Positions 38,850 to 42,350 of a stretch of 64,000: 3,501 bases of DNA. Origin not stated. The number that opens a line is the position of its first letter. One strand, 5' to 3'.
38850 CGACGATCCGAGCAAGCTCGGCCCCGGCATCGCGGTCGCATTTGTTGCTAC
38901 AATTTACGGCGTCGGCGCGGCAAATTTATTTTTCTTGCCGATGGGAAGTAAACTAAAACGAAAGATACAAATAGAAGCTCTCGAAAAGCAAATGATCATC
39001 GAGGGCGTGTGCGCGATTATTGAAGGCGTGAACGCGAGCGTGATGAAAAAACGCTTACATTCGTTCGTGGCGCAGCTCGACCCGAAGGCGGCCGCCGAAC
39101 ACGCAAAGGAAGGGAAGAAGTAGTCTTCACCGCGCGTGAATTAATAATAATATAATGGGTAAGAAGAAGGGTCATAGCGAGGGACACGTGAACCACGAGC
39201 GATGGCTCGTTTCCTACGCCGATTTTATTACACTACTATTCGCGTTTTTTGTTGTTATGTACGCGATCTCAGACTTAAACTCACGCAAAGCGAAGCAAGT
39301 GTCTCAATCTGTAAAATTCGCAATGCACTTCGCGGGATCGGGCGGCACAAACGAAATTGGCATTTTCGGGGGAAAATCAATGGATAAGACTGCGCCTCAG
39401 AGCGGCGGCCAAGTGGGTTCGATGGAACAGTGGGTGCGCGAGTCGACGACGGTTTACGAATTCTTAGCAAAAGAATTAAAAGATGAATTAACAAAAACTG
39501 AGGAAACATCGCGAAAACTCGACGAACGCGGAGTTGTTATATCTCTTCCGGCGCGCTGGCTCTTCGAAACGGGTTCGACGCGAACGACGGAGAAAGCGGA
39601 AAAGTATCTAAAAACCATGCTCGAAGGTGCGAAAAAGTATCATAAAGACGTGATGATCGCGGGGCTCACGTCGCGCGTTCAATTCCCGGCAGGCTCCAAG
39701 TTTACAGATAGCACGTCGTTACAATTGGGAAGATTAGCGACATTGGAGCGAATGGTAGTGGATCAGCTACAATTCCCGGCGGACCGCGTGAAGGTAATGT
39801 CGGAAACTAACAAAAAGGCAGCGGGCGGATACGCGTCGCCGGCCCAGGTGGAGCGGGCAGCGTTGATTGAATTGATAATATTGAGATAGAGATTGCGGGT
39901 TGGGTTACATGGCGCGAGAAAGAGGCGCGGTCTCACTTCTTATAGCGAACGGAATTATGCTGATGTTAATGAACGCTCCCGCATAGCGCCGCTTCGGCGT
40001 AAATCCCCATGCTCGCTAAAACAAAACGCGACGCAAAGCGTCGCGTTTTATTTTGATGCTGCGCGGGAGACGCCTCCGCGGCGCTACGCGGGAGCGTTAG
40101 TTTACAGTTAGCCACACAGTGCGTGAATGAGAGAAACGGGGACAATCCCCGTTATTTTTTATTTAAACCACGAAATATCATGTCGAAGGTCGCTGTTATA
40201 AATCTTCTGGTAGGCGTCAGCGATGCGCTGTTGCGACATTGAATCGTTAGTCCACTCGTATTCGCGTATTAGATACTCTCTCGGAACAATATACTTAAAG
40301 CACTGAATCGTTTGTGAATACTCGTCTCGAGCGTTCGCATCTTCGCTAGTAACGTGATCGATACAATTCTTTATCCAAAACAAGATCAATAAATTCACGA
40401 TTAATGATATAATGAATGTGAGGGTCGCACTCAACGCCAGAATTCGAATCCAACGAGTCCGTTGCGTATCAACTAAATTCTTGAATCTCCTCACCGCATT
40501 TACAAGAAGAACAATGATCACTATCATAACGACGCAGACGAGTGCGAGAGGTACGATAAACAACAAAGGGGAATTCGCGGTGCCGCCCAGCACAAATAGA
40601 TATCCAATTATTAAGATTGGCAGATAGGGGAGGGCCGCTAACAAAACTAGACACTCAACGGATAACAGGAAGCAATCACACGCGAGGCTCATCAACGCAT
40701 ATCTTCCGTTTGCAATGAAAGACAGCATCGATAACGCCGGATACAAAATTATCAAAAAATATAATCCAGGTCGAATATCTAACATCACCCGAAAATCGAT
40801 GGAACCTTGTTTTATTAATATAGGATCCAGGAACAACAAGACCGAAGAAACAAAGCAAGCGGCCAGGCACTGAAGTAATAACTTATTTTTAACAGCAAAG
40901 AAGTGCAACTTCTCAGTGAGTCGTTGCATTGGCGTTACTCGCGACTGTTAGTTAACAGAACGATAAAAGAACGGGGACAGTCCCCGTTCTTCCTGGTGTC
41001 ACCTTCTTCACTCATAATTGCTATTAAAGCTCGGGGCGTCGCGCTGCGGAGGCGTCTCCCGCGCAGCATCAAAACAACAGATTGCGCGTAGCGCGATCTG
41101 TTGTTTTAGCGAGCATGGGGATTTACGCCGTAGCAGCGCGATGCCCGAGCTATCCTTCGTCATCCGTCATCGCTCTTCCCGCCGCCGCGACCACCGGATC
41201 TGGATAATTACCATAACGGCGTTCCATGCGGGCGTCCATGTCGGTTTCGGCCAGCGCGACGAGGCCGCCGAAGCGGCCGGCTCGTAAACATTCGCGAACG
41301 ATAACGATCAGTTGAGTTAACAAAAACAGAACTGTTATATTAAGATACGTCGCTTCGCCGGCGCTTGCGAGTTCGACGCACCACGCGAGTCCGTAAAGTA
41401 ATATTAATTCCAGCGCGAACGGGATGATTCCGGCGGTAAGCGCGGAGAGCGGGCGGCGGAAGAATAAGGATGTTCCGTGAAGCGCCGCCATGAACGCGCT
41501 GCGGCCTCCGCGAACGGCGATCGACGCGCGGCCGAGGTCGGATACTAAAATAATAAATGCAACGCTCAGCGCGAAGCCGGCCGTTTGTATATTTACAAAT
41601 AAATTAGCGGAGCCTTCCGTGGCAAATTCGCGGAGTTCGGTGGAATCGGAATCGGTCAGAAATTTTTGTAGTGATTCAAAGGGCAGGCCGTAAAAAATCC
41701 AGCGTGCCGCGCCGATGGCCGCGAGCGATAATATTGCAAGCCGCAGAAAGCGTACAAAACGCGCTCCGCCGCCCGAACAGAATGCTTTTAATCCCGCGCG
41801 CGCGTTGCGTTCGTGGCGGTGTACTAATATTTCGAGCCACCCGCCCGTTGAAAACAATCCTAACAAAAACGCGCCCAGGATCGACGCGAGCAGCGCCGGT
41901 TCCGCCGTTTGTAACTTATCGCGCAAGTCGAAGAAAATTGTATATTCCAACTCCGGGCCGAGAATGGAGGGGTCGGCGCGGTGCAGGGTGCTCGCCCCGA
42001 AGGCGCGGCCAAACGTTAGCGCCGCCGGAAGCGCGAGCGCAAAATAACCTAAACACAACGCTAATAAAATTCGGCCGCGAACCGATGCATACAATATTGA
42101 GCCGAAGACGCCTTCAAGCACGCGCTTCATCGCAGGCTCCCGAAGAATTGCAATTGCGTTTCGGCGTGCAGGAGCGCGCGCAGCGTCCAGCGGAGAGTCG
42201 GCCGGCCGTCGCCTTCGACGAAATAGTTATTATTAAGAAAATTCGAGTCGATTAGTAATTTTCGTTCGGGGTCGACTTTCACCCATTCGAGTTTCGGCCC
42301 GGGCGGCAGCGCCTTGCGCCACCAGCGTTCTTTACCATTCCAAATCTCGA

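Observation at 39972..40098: E1/E2: a ~125-nt element with conserved loops and compensatory stem changes at the 3' ends of two convergent operons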

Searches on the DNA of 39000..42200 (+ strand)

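Call 10: search_dna_similar(query=window:39000-42200:+, collection=phages, mode=near)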
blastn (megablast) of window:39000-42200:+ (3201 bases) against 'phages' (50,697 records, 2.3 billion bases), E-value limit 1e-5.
No match.
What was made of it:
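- Tried and rejected: Megablast of the 3.2-kb locus against phages: none (call 10).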

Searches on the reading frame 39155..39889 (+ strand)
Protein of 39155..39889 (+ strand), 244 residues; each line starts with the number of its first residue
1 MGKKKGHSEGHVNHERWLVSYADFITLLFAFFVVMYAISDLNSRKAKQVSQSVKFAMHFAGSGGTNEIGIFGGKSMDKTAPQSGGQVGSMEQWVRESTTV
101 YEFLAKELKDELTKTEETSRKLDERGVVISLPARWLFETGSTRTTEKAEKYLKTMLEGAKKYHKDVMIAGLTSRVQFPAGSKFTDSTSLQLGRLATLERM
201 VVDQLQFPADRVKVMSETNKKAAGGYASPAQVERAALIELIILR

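Call 11: search_protein_families(library=pfam, proteins=[window:39155-39889:+], max_evalue=0.01)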
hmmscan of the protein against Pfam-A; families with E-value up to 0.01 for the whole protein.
window:39155-39889:+ (244 aa): 1 family
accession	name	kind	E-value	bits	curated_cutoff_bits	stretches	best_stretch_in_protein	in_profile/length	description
PF13677.11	MotB_plug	-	1.1e-20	73.3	24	1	3-55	4-56/58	Membrane MotB of proton-channel complex MotA/MotB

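Call 17: find_encoding_contigs(protein=window:39155-39889:+, flank=10000, max_places=10)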
Protein window:39155-39889:+ (244 aa): no gene with exactly this product is on record in the collection.

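Call 89: list_cluster_members(proteins=[window:39155-39886:+, window:40162-40929:-, window:38182-39120:+])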
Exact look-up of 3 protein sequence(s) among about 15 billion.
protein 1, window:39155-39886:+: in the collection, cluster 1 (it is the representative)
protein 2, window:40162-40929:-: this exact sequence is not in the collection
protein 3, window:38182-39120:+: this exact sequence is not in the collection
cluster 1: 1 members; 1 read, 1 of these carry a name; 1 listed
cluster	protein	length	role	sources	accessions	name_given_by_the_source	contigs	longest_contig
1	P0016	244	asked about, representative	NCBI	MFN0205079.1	MAG: flagellar motor protein MotB [Planctomycetota bacterium]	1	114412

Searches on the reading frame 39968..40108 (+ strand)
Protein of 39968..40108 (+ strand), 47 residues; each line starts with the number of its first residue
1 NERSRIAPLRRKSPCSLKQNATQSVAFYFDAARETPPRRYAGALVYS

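Call 61: find_homologous_proteins(query=A4, max_evalue=10)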
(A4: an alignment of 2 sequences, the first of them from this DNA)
Query A4 (2 sequences): 1 candidates shared short words with the query, none scored E <= 10.
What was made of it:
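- On Small protein-coding gene across E: No match among 5.8 billion proteins (call 61).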

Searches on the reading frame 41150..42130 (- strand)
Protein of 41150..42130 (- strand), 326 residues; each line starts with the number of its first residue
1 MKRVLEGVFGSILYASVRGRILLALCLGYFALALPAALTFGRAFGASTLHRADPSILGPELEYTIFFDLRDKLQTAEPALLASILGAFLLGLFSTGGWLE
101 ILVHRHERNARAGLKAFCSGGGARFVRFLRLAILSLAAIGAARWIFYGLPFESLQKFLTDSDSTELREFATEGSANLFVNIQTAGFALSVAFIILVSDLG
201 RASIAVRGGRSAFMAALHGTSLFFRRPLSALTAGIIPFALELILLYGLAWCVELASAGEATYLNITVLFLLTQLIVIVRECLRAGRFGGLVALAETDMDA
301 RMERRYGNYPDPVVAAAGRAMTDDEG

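Call 11: search_protein_families(library=pfam, proteins=[window:41150-42130:-], max_evalue=0.01)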
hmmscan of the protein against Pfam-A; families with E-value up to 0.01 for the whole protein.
window:41150-42130:- (326 aa): 0 families

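Call 18: find_encoding_contigs(protein=window:41150-42130:-, flank=10000, max_places=10)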
Protein window:41150-42130:- (326 aa): no gene with exactly this product is on record in the collection.

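Call 31: find_homologous_proteins(query=window:41150-42130:-)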
Query window:41150-42130:- (326 aa): 12 proteins with E <= 0.001 among 8000 candidates.
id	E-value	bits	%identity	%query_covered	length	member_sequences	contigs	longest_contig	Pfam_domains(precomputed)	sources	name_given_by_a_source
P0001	1.1e-203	694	100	100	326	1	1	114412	-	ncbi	ncbi:MAG: hypothetical protein ACKVS6_02055 [Planctomycetota bacterium]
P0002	9.1e-115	402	58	100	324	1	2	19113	-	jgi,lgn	jgi:hypothetical protein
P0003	5.4e-105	370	57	100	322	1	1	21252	-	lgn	-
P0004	5.1e-102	360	55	100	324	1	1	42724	-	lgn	-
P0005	2.6e-91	325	52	100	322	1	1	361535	-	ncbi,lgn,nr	ncbi:MAG: hypothetical protein HY286_19195 [Planctomycetes bacterium]|nr:hypothetical protein [Planc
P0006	2.9e-90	321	53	99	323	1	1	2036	-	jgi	jgi:hypothetical protein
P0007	3.0e-88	315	53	99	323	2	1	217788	-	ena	-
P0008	9.2e-88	313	51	96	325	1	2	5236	-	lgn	-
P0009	1.8e-79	286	50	99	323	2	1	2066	-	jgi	jgi:hypothetical protein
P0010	7.8e-79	284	49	97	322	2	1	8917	-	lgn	-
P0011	1.1e-76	277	49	100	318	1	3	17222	-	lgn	-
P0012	1.9e-74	269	49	99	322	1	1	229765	-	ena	-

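Call 32: find_encoding_contigs(protein=P0002, flank=6000, max_places=3)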
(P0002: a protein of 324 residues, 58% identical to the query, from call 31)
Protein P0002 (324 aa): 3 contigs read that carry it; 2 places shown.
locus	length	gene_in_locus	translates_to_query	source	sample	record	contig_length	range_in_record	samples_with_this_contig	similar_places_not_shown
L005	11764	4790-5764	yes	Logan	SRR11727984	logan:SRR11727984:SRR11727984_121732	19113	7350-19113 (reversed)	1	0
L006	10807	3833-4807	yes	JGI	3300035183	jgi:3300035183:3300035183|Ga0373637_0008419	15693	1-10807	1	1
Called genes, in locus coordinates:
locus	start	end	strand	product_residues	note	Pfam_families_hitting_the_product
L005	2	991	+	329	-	?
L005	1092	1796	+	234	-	-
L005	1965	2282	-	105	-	-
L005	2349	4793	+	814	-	PF01433:Peptidase_M1 (faint)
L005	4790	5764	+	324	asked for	-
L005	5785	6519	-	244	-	PF13677:MotB_plug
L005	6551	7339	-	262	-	PF20560:MotA_N, PF01618:MotA_ExbB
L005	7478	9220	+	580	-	PF13428:TPR_14 (faint), PF14559:TPR_19 (weak), PF13432:TPR_16 (weak), PF14559:TPR_19 (weak), PF25062:ARM_TT21_N (weak), PF13432:TPR_16, PF14559:TPR_19 (weak), PF13432:TPR_16 (weak), +13 more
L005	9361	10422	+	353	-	PF04613:LpxD, PF25084:LbH_EIF2B, PF25087:GMPPB_C (faint), PF00132:Hexapep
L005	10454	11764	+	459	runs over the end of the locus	PF01370:Epimerase, PF08338:DUF1731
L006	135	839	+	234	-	-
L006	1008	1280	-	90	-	-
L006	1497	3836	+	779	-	PF01433:Peptidase_M1 (faint)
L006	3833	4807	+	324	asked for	-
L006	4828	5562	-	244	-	PF13677:MotB_plug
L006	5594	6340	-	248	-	PF20560:MotA_N (weak), PF01618:MotA_ExbB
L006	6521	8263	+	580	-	PF13428:TPR_14 (faint), PF14559:TPR_19 (weak), PF13432:TPR_16 (weak), PF14559:TPR_19 (weak), PF25062:ARM_TT21_N (weak), PF13432:TPR_16, PF14559:TPR_19 (weak), PF13432:TPR_16 (weak), +13 more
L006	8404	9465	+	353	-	PF04613:LpxD, PF25084:LbH_EIF2B, PF25087:GMPPB_C (faint), PF00132:Hexapep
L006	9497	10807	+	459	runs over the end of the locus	PF01370:Epimerase, PF08338:DUF1731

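Call 33: find_encoding_contigs(protein=P0003, flank=6000, max_places=3)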
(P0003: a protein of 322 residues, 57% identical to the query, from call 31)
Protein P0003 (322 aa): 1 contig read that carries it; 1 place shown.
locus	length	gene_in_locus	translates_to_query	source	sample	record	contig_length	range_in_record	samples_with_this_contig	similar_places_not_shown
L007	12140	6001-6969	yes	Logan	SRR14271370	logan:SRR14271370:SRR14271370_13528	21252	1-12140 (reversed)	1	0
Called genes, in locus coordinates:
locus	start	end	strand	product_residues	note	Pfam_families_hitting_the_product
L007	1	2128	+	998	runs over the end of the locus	PF04542:Sigma70_r2, PF04545:Sigma70_r4 (weak), PF08281:Sigma70_r4_2, PF10670:DUF4198 (faint), PF00775:Dioxygenase_C (faint), PF13715:CarbopepD_reg_2 (faint), PF20598:DUF6795 (faint), PF13620:CarboxypepD_reg, +2 more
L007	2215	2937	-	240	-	PF01027:Bax1-I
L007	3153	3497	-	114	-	-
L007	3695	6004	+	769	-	PF01433:Peptidase_M1 (faint)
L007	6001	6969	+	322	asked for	-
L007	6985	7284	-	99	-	-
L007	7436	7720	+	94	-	-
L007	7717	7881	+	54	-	-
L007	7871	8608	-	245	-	PF13677:MotB_plug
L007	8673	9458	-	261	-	PF20560:MotA_N (weak), PF01618:MotA_ExbB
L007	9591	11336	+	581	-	-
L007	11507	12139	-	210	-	?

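Call 34: find_encoding_contigs(protein=P0004, flank=6000, max_places=3)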
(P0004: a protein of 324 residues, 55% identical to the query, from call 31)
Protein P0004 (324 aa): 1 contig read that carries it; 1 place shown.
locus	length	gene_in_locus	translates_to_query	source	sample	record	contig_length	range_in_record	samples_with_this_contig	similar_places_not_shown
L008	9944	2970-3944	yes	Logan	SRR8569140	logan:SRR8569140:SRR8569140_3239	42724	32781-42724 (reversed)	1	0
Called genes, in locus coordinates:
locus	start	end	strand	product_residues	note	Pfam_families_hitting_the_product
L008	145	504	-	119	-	-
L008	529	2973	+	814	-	PF01433:Peptidase_M1 (faint)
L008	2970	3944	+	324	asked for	-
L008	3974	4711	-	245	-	PF13677:MotB_plug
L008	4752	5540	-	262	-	PF20560:MotA_N (weak), PF01618:MotA_ExbB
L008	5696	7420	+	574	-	PF13428:TPR_14 (faint), PF13429:TPR_15 (faint), PF23914:TPR_CcmH_CycH (faint), PF07719:TPR_2 (faint), PF25062:ARM_TT21_N (faint), PF14559:TPR_19 (weak), PF13432:TPR_16 (weak), PF14559:TPR_19 (weak), +6 more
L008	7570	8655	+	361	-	PF04613:LpxD, PF21711:DCTN5 (faint), PF25084:LbH_EIF2B, PF25087:GMPPB_C, PF14602:Hexapep_2 (faint), PF00132:Hexapep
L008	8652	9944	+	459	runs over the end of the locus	PF03364:Polyketide_cyc (weak), PF10604:Polyketide_cyc2 (weak), PF01370:Epimerase, PF08338:DUF1731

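Call 39: search_protein_families(library=ncbifam, proteins=[window:41150-42130:-], max_evalue=1)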
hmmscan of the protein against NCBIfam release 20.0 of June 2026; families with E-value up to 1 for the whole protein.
window:41150-42130:- (326 aa): 1 family
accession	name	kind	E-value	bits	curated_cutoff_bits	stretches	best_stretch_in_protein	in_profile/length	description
NF043059.1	T4SS_LegC3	equivalog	0.39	9.2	650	1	217-249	376-408/518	Dot/Icm T4SS effector LegC3/PpeA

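Call 40: search_protein_families(library=padloc, proteins=[window:41150-42130:-], max_evalue=1)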
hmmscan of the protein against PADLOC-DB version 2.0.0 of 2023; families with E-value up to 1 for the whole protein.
window:41150-42130:- (326 aa): 0 families

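Call 55: find_encoding_contigs(protein=P0001, flank=10000, max_places=3)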
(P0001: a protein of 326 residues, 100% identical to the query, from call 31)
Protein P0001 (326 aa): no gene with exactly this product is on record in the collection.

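Call 79: find_encoding_contigs(protein=P0005, flank=10000, max_places=1)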
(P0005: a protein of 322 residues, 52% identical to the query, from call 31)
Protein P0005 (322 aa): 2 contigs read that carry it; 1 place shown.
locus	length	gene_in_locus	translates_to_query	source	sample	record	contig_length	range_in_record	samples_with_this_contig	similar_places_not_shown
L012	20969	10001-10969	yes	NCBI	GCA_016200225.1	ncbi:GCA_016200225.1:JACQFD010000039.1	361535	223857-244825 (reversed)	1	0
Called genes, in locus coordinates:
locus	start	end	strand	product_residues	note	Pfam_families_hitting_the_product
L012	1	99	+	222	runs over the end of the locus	-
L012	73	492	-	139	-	-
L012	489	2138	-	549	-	-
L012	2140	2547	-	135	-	-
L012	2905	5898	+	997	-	PF04542:Sigma70_r2, PF04545:Sigma70_r4, PF08281:Sigma70_r4_2, PF00775:Dioxygenase_C (faint), PF13715:CarbopepD_reg_2 (faint), PF17802:SpaA (faint), PF13620:CarboxypepD_reg, PF13620:CarboxypepD_reg, +2 more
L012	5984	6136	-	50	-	-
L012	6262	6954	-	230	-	PF01027:Bax1-I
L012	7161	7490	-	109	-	-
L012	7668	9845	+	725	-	PF01433:Peptidase_M1 (faint)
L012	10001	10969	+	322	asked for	-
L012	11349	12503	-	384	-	-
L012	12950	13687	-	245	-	PF13677:MotB_plug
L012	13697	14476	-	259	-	PF20560:MotA_N, PF01618:MotA_ExbB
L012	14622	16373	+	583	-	PF13424:TPR_12 (faint), PF13428:TPR_14 (faint), PF13429:TPR_15 (faint), PF23241:HAT_PRP39_C (faint), PF23914:TPR_CcmH_CycH (faint), PF14559:TPR_19 (weak), PF14559:TPR_19 (weak), PF13432:TPR_16 (weak), +5 more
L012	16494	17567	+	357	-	PF04613:LpxD, PF25084:LbH_EIF2B (weak), PF25087:GMPPB_C (weak), PF14602:Hexapep_2 (faint), PF00132:Hexapep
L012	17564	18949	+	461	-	PF01370:Epimerase, PF08338:DUF1731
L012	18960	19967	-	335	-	-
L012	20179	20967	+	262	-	PF01209:Ubie_methyltran, PF13489:Methyltransf_23, PF07021:MetW (weak), PF13847:Methyltransf_31, PF08241:Methyltransf_11, PF08242:Methyltransf_12, PF13649:Methyltransf_25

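Call 80: find_encoding_contigs(protein=P0007, flank=10000, max_places=1)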
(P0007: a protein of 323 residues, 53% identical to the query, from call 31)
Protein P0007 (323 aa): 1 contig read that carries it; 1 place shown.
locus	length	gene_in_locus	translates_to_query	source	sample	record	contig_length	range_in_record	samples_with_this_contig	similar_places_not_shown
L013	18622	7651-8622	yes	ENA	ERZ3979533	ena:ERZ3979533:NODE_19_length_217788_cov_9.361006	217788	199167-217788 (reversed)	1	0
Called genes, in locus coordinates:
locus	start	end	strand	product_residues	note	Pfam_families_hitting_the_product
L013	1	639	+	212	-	?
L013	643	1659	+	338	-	PF01384:PHO4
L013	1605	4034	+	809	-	PF13802:Gal_mutarotas_2, PF01055:Glyco_hydro_31_2nd, PF21365:Glyco_hydro_31_3rd, PF17137:DUF5110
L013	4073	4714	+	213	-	-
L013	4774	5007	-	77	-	-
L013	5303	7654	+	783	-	PF01433:Peptidase_M1 (faint)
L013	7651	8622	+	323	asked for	-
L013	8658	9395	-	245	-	PF13677:MotB_plug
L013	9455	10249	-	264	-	PF20560:MotA_N (weak), PF01618:MotA_ExbB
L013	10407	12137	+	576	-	-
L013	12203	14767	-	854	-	PF04542:Sigma70_r2, PF04545:Sigma70_r4, PF08281:Sigma70_r4_2, PF13715:CarbopepD_reg_2 (faint), PF13620:CarboxypepD_reg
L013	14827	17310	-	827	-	PF04542:Sigma70_r2, PF08281:Sigma70_r4_2, PF00775:Dioxygenase_C (faint), PF13715:CarbopepD_reg_2 (faint), PF13620:CarboxypepD_reg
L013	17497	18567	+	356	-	PF04613:LpxD, PF00132:Hexapep (faint), PF25087:GMPPB_C, PF25084:LbH_EIF2B (weak)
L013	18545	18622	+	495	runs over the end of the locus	PF03364:Polyketide_cyc, PF10604:Polyketide_cyc2 (weak), PF01370:Epimerase, PF08338:DUF1731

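Call 81: find_encoding_contigs(protein=P0012, flank=10000, max_places=1)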
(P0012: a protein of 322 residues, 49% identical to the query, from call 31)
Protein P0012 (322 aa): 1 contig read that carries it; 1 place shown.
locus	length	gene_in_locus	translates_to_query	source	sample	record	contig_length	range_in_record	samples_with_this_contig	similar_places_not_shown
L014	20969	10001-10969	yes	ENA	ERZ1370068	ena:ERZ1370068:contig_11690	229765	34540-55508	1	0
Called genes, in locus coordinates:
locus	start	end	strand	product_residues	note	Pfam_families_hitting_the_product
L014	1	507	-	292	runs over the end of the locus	-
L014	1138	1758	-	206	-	-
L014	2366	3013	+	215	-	PF01865:PhoU_div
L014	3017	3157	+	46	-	-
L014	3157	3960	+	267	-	PF01384:PHO4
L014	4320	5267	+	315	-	PF13802:Gal_mutarotas_2, PF01055:Glyco_hydro_31_2nd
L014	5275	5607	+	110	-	PF01055:Glyco_hydro_31_2nd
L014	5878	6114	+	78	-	PF21365:Glyco_hydro_31_3rd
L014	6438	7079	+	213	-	-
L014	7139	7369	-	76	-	-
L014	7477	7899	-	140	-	-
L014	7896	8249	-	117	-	-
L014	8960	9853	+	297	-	-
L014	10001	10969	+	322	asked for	-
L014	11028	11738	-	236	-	PF13677:MotB_plug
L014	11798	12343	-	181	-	PF01618:MotA_ExbB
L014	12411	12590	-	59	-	-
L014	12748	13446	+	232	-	-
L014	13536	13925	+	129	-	PF14559:TPR_19 (weak)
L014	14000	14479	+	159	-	PF14559:TPR_19 (weak)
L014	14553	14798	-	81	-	-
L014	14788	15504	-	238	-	PF13620:CarboxypepD_reg (faint), PF13715:CarbopepD_reg_2 (faint)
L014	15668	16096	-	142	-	-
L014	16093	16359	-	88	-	-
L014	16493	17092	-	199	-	-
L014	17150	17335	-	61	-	-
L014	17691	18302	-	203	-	PF13620:CarboxypepD_reg, PF13715:CarbopepD_reg_2 (faint)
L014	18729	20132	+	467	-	PF04613:LpxD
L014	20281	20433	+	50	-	-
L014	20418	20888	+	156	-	PF00132:Hexapep (weak)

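Call 88: list_cluster_members(proteins=[P0001])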
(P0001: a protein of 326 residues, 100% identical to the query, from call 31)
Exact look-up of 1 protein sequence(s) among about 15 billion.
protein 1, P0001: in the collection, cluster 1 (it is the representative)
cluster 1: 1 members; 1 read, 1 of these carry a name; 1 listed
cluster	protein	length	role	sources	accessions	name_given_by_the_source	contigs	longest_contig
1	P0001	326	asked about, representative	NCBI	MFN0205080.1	MAG: hypothetical protein ACKVS6_02055 [Planctomycetota bacterium]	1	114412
